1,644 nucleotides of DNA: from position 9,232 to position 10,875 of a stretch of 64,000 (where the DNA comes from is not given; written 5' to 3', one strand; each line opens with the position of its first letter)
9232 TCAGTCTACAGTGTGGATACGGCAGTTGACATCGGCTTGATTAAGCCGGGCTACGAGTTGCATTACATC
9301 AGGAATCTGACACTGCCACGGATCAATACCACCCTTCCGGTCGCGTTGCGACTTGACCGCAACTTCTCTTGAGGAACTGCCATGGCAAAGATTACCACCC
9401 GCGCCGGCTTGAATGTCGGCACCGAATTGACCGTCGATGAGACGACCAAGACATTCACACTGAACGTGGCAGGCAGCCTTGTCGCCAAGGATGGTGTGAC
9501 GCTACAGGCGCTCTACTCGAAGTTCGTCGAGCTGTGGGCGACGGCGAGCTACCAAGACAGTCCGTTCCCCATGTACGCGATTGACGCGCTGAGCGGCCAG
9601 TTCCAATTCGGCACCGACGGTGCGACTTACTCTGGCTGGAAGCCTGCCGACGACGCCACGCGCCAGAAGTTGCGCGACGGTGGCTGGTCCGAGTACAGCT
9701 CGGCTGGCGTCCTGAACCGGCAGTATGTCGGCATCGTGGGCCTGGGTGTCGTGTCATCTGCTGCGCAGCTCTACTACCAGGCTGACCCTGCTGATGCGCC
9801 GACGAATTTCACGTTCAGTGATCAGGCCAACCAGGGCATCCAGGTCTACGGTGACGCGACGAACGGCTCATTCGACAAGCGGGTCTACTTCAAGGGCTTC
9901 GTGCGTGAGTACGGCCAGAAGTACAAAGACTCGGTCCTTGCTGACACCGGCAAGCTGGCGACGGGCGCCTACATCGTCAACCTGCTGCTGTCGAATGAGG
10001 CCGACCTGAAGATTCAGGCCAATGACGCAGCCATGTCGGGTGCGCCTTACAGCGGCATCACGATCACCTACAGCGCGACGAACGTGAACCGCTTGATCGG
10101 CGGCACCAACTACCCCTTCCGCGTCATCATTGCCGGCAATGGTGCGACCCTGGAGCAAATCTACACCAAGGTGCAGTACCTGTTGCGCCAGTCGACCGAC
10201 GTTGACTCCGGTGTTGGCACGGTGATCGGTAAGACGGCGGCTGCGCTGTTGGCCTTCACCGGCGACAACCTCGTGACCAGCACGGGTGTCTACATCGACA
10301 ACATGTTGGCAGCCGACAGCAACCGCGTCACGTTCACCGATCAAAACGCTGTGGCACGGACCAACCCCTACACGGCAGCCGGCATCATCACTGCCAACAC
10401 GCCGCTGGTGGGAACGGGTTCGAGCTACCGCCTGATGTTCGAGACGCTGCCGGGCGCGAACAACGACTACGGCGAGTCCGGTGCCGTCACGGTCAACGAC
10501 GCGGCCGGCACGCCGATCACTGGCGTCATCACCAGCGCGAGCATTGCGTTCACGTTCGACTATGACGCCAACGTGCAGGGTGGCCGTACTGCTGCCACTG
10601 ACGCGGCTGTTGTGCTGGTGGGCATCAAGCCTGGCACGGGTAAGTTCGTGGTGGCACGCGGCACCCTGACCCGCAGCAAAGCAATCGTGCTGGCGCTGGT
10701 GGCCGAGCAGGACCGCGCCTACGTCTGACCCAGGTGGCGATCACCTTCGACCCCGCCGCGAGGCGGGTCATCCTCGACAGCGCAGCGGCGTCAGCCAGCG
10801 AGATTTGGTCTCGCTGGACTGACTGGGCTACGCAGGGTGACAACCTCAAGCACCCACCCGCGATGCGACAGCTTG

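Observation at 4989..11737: Nine-gene, 6.7-kb putative virion-appendage module wedged between terminase and portal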

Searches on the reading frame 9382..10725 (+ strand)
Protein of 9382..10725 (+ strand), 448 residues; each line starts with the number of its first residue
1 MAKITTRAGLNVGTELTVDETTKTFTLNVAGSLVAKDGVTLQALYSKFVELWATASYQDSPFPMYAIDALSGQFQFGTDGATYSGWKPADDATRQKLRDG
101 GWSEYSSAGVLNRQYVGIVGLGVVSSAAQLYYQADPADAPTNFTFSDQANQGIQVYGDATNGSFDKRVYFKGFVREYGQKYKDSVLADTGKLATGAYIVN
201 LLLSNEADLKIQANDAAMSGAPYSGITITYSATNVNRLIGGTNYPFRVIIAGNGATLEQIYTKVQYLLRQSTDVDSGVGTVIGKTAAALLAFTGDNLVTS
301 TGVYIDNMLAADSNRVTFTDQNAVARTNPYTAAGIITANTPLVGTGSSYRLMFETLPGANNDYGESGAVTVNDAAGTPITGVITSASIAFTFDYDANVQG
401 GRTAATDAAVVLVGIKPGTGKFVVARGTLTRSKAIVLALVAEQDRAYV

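Call 4: search_protein_families(library=pfam, proteins=[window:9382-10725:+], max_evalue=0.1)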
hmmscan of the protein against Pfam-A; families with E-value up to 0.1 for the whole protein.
window:9382-10725:+ (448 aa): 0 families

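Call 5: search_protein_families(library=phrogs, proteins=[window:9382-10725:+], max_evalue=0.01)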
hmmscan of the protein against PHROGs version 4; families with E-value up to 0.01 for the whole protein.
window:9382-10725:+ (448 aa): 0 families

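Call 10: search_dna_similar(query=window:9382-10725:+, collection=phages, mode=protein, max_rows=25, max_evalue=0.001)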
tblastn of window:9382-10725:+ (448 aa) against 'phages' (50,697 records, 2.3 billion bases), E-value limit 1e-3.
Records with a match: 7; places in all: 7; records where one place covers at least 80% of the query: 5.
Best place of each record, by identity: <60% 7.
By first word of the organism name: Synechococcus 3; Caudoviricetes 1; Maribacter 1; Virus 1; Paraglaciecola 1.
By host as written in the record: - 2; Synechococcus sp. WH 8109 2; Synechococcus sp. CC9605 1; Maribacter halichondriae 1; Paraglaciecola sp. strain IceBac 372 1.
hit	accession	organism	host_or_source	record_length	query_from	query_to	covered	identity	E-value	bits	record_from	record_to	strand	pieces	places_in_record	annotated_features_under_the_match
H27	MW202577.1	Caudoviricetes sp.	Manatee Spring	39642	5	448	99%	53.3%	7e-139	445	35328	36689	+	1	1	structural protein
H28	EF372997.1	Synechococcus phage Syn5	Synechococcus sp. WH 8109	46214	1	447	100%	37.1%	3e-67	238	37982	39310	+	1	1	53: structural protein | 52: gp52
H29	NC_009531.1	Synechococcus phage Syn5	Synechococcus sp. WH 8109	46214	1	447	100%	37.1%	3e-67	238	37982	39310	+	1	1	53: structural protein | 52: gp52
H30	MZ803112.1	Synechococcus T7-like virus S-TIP28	Synechococcus sp. CC9605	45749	1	447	100%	36.2%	2e-64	231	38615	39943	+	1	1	structural protein (x2)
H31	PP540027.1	Maribacter phage Panino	Maribacter halichondriae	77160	14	447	97%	36.3%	2e-61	221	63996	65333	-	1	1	hypothetical protein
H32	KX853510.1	Virus Rctr197k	enrichment culture DAMO/AAA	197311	8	447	74%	43.9%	6e-17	258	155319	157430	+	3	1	hypothetical protein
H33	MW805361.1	Paraglaciecola Antarctic GD virus 1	Paraglaciecola sp. strain IceBac 372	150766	94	444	78%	24.4%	1e-9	66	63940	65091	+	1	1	hypothetical protein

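Call 11: get_annotated_region(hit=H28, flank=8000)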
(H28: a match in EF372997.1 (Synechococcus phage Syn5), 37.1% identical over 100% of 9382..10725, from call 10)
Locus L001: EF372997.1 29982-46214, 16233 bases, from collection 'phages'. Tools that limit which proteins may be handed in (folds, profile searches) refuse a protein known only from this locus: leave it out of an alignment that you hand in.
description: Synechococcus phage Syn5, complete genome.
organism: Synechococcus phage Syn5 (NCBI taxid 2914003)
taxonomy: Viruses; Duplodnaviria; Heunggongvirae; Uroviricota; Caudoviricetes; Autographiviridae; Voetvirus; Voetvirus syn5
host: Synechococcus sp. WH 8109; source: Sargasso Sea; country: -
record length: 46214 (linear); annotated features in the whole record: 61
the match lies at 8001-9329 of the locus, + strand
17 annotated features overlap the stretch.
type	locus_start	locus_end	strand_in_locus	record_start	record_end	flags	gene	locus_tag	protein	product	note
CDS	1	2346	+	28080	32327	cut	45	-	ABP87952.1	internal virion protein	-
CDS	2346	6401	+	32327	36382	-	46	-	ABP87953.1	tail fiber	-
CDS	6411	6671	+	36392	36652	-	47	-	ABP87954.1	gp47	-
CDS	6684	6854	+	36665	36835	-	48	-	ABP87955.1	gp48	-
CDS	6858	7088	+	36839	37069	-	49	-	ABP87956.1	gp49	-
CDS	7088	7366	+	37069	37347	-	50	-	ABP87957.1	gp50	-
CDS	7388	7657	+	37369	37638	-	51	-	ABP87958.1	HNH endonuclease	-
CDS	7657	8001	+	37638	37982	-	52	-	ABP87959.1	gp52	-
CDS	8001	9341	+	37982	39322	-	53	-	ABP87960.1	structural protein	-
CDS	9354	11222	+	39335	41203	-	54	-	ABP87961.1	structural protein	-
CDS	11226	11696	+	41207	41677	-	55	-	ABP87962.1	gp55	-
CDS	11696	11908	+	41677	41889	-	56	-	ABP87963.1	gp56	-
CDS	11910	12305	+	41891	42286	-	57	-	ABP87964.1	gp57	-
CDS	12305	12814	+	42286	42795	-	58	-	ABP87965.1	structural protein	-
CDS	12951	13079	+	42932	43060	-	59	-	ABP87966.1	gp59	-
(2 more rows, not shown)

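Call 12: get_annotated_region(hit=H27, flank=9000)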
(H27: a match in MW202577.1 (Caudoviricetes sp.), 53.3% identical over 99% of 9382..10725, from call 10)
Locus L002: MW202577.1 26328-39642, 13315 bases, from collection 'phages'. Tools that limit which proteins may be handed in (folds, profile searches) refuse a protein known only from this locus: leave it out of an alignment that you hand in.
description: Siphoviridae sp. isolate ctPCi537, complete genome.
organism: Caudoviricetes sp. (NCBI taxid 2832643)
taxonomy: Viruses; Duplodnaviria; Heunggongvirae; Uroviricota; Caudoviricetes
host: -; source: Manatee Spring; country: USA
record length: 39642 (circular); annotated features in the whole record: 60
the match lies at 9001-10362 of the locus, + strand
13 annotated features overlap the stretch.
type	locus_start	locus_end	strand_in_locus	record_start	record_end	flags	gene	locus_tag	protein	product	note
CDS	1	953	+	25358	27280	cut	-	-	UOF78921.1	hypothetical protein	-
CDS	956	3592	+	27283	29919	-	-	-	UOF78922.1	thymidylate kinase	-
CDS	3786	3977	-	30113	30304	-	-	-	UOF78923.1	hypothetical protein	-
CDS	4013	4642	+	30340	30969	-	-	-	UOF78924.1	hypothetical protein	-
CDS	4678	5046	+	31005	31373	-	-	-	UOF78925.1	hypothetical protein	-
CDS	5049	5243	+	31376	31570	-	-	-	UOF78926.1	hypothetical protein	-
CDS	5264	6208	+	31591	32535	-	-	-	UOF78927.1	hypothetical protein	-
CDS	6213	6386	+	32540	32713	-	-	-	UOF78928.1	hypothetical protein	-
CDS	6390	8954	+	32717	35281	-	-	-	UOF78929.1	hypothetical protein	-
CDS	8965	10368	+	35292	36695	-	-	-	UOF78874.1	structural protein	-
CDS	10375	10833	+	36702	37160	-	-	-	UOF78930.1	hypothetical protein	-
CDS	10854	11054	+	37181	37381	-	-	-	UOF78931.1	hypothetical protein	-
CDS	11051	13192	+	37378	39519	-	-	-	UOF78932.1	collagen alpha 1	-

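Call 26: find_related_loci(query=window:9382-10725:+, collection=viral_contigs, flank=10000)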
Query window:9382-10725:+ (448 aa) in viral_contigs; peptide patterns used: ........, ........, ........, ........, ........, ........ (x = any residue, [..] = any of these).
132 stretches matched a pattern; 132 encode a relative of the query (tblastn E <= 1e-3); the best 80 are kept; 80 distinct loci.
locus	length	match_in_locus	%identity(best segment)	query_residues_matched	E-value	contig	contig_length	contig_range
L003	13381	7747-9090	79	1-448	0e+0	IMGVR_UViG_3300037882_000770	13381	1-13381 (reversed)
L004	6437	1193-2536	81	1-448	0e+0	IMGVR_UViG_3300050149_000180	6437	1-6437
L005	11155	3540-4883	78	1-448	0e+0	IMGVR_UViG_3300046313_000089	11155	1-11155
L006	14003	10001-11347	77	1-447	0e+0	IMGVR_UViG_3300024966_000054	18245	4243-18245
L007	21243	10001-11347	77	1-447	0e+0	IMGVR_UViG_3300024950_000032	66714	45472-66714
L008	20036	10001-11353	72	1-448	0e+0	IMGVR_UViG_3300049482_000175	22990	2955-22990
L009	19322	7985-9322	74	1-447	0e+0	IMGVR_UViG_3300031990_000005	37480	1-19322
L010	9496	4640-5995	72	1-447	0e+0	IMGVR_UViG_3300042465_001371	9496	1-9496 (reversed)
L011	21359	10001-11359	71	1-447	0e+0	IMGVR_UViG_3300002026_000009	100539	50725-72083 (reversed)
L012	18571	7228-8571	71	1-447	0e+0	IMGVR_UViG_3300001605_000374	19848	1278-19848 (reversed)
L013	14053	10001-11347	71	1-447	0e+0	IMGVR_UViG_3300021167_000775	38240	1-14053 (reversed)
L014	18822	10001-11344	70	1-447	0e+0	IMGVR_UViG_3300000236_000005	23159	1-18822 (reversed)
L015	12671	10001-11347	69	1-447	0e+0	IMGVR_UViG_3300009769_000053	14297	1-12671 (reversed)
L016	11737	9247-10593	68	1-447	0e+0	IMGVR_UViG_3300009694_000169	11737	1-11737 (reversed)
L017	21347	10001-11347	67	1-447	0e+0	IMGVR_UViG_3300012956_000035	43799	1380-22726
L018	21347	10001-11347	67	1-447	0e+0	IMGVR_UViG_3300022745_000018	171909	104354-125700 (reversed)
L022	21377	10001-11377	68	1-447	0e+0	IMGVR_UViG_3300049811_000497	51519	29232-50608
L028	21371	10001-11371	66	1-448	0e+0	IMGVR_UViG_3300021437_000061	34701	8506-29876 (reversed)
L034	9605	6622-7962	65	1-448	0e+0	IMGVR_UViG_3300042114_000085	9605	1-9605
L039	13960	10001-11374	64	1-447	0e+0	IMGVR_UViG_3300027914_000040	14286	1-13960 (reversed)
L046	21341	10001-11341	62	1-447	0e+0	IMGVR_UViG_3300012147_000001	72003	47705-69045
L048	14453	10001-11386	63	1-447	0e+0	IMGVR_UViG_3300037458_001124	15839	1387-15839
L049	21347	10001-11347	65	1-448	0e+0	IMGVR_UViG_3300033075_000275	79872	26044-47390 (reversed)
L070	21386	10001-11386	61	1-447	6e-175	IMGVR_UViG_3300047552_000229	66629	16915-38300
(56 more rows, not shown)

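Call 27: find_homologous_proteins(query=window:9382-10725:+)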
Query window:9382-10725:+ (448 aa): 3191 proteins with E <= 0.001 among 8000 candidates; the best 120 are listed. Only proteins of 246 to 784 residues were searched: fused or split forms outside these lengths cannot appear, so this answer is no evidence that the protein stands alone or is whole; lengths 'longer' or 'shorter' looks for them.
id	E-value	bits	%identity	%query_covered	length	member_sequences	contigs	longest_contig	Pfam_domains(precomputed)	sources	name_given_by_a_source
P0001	2.4e-285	964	100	100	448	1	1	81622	-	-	-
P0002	2.1e-238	809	83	100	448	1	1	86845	-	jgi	jgi:hypothetical protein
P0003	5.3e-237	805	83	100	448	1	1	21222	-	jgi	jgi:hypothetical protein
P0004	4.0e-235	799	81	100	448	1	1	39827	-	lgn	-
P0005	3.8e-233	792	81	100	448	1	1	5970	-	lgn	-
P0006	1.5e-232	790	81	100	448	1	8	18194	-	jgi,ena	jgi:hypothetical protein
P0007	2.0e-232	790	80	100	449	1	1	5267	-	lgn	-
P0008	2.3e-232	790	79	100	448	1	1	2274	-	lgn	-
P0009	3.1e-232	789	81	100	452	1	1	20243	-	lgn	-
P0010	4.5e-232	789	82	100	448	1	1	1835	-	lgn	-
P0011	3.9e-230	782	80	100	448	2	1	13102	-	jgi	jgi:hypothetical protein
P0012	1.6e-229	780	79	100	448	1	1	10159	-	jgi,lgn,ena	-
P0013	4.4e-229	779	80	100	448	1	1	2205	-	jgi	-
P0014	4.9e-229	779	81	100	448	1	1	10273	-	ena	-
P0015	1.1e-228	777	79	100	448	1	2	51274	-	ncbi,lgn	-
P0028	2.4e-225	766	79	100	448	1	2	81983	-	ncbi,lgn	-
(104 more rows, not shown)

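Call 29: search_solved_structures(query=window:9382-10725:+, max_evalue=1)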
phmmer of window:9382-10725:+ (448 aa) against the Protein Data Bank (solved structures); distinct sequences matched with E-value up to 1: 2.
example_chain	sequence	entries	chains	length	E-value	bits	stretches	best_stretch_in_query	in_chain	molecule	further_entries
5zkn_A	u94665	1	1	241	0.36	13.2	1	119-192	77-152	Putative N-acetylmannosamine-6-phosphate 2-epimerase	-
3d4e_A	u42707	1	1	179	0.65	12.3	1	76-169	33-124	putative beta-lactamase inhibitor protein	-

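Call 39: find_encoding_contigs(protein=P0028, flank=10000, max_places=3)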
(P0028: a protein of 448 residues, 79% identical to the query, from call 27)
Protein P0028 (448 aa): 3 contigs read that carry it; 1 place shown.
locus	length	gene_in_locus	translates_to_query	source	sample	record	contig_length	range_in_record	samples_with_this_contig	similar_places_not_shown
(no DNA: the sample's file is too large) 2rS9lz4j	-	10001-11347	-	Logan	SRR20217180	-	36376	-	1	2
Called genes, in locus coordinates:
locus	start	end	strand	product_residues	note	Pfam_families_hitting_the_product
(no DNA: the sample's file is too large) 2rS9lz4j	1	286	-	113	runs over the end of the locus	PF27050:Phage_P22_Y8K6 (weak)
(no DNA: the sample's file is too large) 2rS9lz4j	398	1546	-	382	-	PF00712:DNA_pol3_beta, PF02767:DNA_pol3_beta_2, PF02768:DNA_pol3_beta_3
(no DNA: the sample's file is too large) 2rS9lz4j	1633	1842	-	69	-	-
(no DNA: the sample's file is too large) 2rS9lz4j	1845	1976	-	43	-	-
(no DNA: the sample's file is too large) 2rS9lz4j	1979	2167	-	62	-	-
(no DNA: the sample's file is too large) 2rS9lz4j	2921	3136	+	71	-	-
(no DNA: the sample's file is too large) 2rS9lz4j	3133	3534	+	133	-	PF01844:HNH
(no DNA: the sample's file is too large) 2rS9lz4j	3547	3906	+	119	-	-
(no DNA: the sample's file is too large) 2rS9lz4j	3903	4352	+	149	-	-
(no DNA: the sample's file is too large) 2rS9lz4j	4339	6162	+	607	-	PF03354:TerL_ATPase, PF20441:TerL_nuclease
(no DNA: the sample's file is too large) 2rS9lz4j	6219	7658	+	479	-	PF04860:Phage_portal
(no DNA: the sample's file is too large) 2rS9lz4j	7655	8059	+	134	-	PF23140:Gp80 (weak)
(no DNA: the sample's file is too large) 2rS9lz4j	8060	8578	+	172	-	-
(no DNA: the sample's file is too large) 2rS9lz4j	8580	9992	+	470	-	-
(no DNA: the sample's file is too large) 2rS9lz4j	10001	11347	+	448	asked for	-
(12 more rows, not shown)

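Call 40: find_encoding_contigs(protein=P0002, flank=10000, max_places=2)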
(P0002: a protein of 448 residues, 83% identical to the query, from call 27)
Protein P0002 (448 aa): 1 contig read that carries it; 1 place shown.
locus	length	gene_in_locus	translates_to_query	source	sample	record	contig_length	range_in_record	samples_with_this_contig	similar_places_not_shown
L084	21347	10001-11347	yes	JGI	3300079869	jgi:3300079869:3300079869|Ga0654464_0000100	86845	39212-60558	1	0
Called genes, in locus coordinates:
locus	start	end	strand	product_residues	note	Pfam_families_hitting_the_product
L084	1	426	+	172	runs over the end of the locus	-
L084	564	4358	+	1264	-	PF18823:InPase, PF18788:DarA_N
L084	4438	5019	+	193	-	-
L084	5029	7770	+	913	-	PF18798:LPD3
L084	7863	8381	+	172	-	-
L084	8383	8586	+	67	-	-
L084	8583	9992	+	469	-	-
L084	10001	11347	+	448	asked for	-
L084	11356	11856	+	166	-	-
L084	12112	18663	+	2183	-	PF02384:N6_Mtase, PF00176:SNF2-rel_dom (faint), PF28555:Helicase_dom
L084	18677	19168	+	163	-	-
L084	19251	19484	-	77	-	-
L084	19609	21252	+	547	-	-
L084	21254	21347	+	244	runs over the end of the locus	-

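Call 46: search_protein_representatives(protein=window:9382-10725:+)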
Query: 448 residues. Proteins with E-value up to 0.001 (for the whole library): 732; up to 1e-10: 536; up to 1e-30: 241. The best 150 are listed.
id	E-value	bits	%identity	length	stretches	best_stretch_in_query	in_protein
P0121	7.8e-193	657.7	71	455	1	1-447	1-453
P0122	1.6e-136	472.2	55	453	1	10-447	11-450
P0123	2.6e-134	465.0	58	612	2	6-221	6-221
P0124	2.0e-124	432.4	49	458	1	1-445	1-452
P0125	6.9e-122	424.0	50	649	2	1-234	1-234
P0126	3.3e-121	421.8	52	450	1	1-437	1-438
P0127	9.8e-111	387.3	50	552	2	8-250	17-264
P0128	1.1e-107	377.3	46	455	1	1-447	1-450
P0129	2.5e-107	376.1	51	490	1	2-447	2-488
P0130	9.4e-106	370.9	46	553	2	1-324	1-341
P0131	3.3e-98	346.0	61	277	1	1-275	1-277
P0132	3.2e-96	339.5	48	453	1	1-448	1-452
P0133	6.1e-95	335.3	47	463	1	11-446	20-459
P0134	7.1e-95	335.0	44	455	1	1-447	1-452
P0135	6.6e-94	331.9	48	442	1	13-447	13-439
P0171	4.3e-65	237.0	39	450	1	1-447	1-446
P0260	3.2e-44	168.2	32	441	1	1-446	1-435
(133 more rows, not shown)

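Call 49: search_protein_families(library=phrogs, proteins=[window:9382-10725:+], max_evalue=10)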
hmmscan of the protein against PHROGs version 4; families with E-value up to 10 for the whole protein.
window:9382-10725:+ (448 aa): 2 families
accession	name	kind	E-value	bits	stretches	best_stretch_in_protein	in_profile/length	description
phrog_19806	-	unknown function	0.017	15.9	1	373-402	23-52/58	-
phrog_9941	-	unknown function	0.44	10.9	1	247-310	15-75/267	-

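Call 51: predict_structure(alignment_id=A1)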
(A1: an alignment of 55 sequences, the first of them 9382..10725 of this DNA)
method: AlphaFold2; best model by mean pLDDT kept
length: 448 residues; sequences in the alignment: 55
mean_pLDDT: 94.0   pTM: 0.81
mean pLDDT of the five models: 94.0, 93.9, 93.6, 93.4, 92.5
residues with pLDDT >= 90: 386; 70-90: 62; 50-70: 0; < 50: 0
segments of 3 or more residues with pLDDT < 50: none
pLDDT, mean of each block of 10 residues (from residue 1): 91 97 96 90 97 95 95 95 96 95 97 96 87 91 89 96 95 91 91 94 90 92 96 94 96 96 95 93 92 95 95 94 95 95 96 92 92 95 95 93 95 96 97 95 90
secondary structure, 60 per line:
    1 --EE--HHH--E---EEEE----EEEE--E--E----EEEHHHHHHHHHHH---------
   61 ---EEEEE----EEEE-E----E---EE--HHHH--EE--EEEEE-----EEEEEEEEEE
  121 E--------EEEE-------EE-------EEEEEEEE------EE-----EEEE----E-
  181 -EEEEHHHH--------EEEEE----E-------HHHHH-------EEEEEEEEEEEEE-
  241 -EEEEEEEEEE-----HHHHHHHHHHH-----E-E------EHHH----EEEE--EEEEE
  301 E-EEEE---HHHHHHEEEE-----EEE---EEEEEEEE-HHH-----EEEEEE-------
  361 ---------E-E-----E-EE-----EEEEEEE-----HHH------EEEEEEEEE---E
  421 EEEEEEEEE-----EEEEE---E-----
elements in order: E16-19 E24-27 E38-40 H41-51 E64-68 E73-76 H91-94 E101-105 E111-121 E130-133 E150-157 E171-174 E182-185 H186-189 E198-202 H215-219 E227-239 E242-251 H257-267 E290-293 E296-301 E303-306 H310-315 E316-319 E325-327 E331-338 E348-353 E387-393 E408-416 E420-429 E435-439

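Call 54: fold_search(model_id=the predicted structure, library=pdb)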
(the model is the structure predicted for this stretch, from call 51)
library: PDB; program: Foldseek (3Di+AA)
matches with E <= 10: 500; with E <= 0.001: 2
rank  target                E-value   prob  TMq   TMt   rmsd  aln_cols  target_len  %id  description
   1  6fwv_A                3.1e-04  0.84  0.16  0.14  21.3       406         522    8  The Bacillus anthracis TIE protein (released 2018-08-08)
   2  6fwv_B                4.8e-04  0.85  0.17  0.15  21.4       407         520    7  The Bacillus anthracis TIE protein (released 2018-08-08)
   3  6m7c                  2.0e-03  0.38  0.13  0.19  18.0       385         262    9  Crystal structure of C-terminal fragment of pilus adhesin SpaC from Lactobacillus rhamnosus GG (released 2020-07-29)
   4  3kpt_A                2.7e-03  0.63  0.18  0.22  16.3       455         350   11  Crystal structure of BcpA, the major pilin subunit of Bacillus cereus (released 2009-11-24)
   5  3rkp_A                3.0e-03  0.44  0.15  0.19  17.0       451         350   12  Crystal structure of BcpA*(D312A), the major pilin subunit of Bacillus cereus (released 2012-05-30)
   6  7w7i_C                3.0e-03  0.30  0.15  0.18  19.9       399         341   14  Crystal Structure of shaft pilin PitB from pilus islet-2 of Streptococcus oralis (released 2022-06-01)
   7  7w7i_D                4.0e-03  0.28  0.15  0.18  19.6       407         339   12  Crystal Structure of shaft pilin PitB from pilus islet-2 of Streptococcus oralis (released 2022-06-01)
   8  6m3y                  4.7e-03  0.30  0.13  0.08  18.6       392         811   10  Crystal structure of pilus adhesin, SpaC from Lactobacillus rhamnosus GG - open conformation (released 2020-07-29)
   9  7w7i_B                4.7e-03  0.28  0.15  0.18  19.2       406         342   11  Crystal Structure of shaft pilin PitB from pilus islet-2 of Streptococcus oralis (released 2022-06-01)
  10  7woi_A                5.6e-03  0.33  0.16  0.17  17.9       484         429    9  Structure of the shaft pilin Spa2 from Corynebacterium glutamicum (released 2023-01-25)
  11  3bmv                  5.9e-03  0.97  0.14  0.10  11.7       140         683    9  Cyclodextrin glycosyl transferase from Thermoanerobacterium thermosulfurigenes EM1 mutant S77P (released 2008-05-27)
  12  7bvx                  5.9e-03  0.63  0.17  0.27  19.2       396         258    7  Crystal structure of C-terminal fragment of pilus adhesin SpaC from Lactobacillus rhamnosus GG-Iodide soaked (released 2020-07-29)
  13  6m48_B                7.3e-03  0.41  0.16  0.10  19.3       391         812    8  Crystal structure of pilus adhesin, SpaC from Lactobacillus rhamnosus GG - P21212 form (released 2020-07-29)
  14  1ciu                  7.7e-03  0.95  0.14  0.10  11.7       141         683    8  THERMOSTABLE CGTASE FROM THERMOANAEROBACTERIUM THERMOSULFURIGENES EM1 AT PH 8.0. (released 1996-03-08)
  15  1d7f_A                7.7e-03  0.96  0.14  0.10  11.7       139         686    7  CRYSTAL STRUCTURE OF ASPARAGINE 233-REPLACED CYCLODEXTRIN GLUCANOTRANSFERASE FROM ALKALOPHILIC BACILLUS SP. 1011 DETER (released 2000-03-17)
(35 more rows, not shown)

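Call 55: fold_search(model_id=the predicted structure, library=viral)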
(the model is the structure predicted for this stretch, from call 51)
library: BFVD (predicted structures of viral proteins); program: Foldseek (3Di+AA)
matches with E <= 10: 500; with E <= 0.001: 20
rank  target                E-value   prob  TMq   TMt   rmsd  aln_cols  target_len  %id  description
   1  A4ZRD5                2.5e-09  1.00  0.27  0.21  12.4       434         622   12  Structural protein [Synechococcus phage Syn5]
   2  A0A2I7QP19            4.4e-08  1.00  0.28  0.13  11.4       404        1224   15  (no name in the UniProt tables at hand)
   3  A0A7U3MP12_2          1.9e-07  1.00  0.30  0.16  12.1       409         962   13  (no name in the UniProt tables at hand)
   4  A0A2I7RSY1            3.1e-06  1.00  0.31  0.22   9.0       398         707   12  (no name in the UniProt tables at hand)
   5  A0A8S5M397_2          8.3e-06  0.99  0.15  0.08  18.4       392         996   10  FdeC-like protein [Siphoviridae sp. ctqpo8]
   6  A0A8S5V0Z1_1          1.1e-05  0.99  0.13  0.08  17.3       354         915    8  Putative membrane protein [Siphoviridae sp. ct3r22]
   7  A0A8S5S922            1.4e-05  0.97  0.17  0.12  21.0       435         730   11  Tail-collar fiber protein [Caudovirales sp. ctTVN2]
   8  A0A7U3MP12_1          2.5e-05  1.00  0.26  0.13  17.7       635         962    9  (no name in the UniProt tables at hand)
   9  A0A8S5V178            2.7e-05  0.97  0.16  0.07  25.3       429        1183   10  Baseplate J like protein [Siphoviridae sp. ct3r22]
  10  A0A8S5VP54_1          3.4e-05  0.99  0.15  0.06  17.1       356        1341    9  (no name in the UniProt tables at hand)
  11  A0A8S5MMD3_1          3.6e-05  0.97  0.13  0.08  14.7       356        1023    8  Baseplate J like protein [Siphoviridae sp. ctxc31]
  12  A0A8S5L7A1            4.2e-05  0.98  0.15  0.07  17.8       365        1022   11  Structural protein [CrAss-like virus sp. ctt4r3]
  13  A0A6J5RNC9            4.7e-05  0.95  0.19  0.11  18.0       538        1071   12  Uncharacterized protein [uncultured Caudovirales phage]
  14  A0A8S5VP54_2          5.6e-05  0.96  0.15  0.07  17.6       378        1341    5  (no name in the UniProt tables at hand)
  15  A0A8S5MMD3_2          9.1e-05  1.00  0.17  0.08  16.7       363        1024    9  Baseplate J like protein [Siphoviridae sp. ctxc31]
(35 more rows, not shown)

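Call 61: find_encoding_contigs(protein=P0128, flank=10000, max_places=2)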
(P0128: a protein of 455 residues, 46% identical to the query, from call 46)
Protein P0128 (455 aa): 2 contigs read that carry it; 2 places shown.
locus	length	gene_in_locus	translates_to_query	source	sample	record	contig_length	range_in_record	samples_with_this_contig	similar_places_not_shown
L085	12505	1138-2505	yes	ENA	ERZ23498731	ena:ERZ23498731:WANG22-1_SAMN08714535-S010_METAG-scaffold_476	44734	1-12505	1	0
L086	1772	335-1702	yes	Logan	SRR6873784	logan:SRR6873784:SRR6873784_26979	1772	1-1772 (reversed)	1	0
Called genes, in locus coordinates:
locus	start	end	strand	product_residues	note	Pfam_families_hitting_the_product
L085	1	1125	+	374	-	?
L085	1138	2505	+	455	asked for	-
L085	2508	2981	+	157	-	-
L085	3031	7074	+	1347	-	-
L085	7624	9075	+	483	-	-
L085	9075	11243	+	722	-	PF23899:SU10_portal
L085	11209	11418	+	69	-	-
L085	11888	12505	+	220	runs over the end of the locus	-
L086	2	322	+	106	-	?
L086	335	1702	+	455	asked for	-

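Call 62: find_encoding_contigs(protein=P0171, flank=10000, max_places=2)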
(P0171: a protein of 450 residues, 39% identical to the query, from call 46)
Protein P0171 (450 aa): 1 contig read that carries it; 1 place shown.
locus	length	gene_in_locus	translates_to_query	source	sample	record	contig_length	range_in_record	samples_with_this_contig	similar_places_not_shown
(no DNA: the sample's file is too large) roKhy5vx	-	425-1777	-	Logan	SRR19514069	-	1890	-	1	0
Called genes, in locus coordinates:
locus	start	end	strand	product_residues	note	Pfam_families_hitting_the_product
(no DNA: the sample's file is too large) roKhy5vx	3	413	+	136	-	?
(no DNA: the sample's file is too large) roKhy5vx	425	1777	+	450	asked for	-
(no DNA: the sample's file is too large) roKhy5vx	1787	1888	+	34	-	?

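Call 63: find_encoding_contigs(protein=P0260, flank=10000, max_places=2)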
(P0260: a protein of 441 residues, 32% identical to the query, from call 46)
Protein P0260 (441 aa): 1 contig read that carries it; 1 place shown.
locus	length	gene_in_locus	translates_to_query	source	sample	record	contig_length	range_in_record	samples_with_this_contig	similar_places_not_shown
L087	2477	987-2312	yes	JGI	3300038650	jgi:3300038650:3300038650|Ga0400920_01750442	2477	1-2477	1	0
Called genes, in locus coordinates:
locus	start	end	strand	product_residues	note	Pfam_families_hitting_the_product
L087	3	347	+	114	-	?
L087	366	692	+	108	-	-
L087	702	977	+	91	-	-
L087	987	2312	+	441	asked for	-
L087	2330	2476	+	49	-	?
